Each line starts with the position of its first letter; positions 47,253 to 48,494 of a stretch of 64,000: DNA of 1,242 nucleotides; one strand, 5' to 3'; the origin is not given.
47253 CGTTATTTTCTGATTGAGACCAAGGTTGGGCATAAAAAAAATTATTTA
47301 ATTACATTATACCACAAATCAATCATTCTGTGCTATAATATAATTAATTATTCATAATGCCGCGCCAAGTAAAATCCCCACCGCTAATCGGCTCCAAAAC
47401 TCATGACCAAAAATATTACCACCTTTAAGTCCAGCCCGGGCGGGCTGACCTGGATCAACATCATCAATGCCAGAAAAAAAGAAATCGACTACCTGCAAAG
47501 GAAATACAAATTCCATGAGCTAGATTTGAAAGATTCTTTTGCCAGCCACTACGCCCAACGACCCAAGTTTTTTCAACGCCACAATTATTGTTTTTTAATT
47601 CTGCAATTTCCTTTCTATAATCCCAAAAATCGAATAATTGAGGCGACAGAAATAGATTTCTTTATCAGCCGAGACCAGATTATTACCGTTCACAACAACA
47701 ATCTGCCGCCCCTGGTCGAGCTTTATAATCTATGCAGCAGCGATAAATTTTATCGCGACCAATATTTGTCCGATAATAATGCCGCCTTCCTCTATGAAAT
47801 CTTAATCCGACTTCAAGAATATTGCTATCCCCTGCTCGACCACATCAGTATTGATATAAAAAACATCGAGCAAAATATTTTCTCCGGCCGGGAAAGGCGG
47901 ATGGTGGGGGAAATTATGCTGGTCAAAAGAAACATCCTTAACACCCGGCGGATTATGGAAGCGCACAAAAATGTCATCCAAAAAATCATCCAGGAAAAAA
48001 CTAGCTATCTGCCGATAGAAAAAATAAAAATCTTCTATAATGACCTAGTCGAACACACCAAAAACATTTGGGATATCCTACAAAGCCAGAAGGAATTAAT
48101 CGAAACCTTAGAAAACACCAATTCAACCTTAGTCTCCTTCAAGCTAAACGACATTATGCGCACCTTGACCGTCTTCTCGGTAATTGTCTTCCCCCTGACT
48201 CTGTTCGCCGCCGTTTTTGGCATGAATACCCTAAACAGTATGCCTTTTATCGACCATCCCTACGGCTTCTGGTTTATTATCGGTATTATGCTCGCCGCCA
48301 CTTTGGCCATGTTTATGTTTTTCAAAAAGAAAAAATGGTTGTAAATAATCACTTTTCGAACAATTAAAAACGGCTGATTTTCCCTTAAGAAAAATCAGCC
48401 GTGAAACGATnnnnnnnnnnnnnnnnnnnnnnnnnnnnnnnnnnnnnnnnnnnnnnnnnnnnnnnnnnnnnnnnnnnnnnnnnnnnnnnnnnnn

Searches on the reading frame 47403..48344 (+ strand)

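Call 45: search_protein_families(library=pfam, proteins=[window:47403-48344:+], max_evalue=0.00001)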
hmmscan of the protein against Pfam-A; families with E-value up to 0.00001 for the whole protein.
window:47403-48344:+ (313 aa): 1 family
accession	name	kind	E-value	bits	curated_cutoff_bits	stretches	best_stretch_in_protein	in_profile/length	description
PF01544.23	CorA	-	1e-50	173.2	27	1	14-309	3-292/292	CorA-like Mg2+ transporter protein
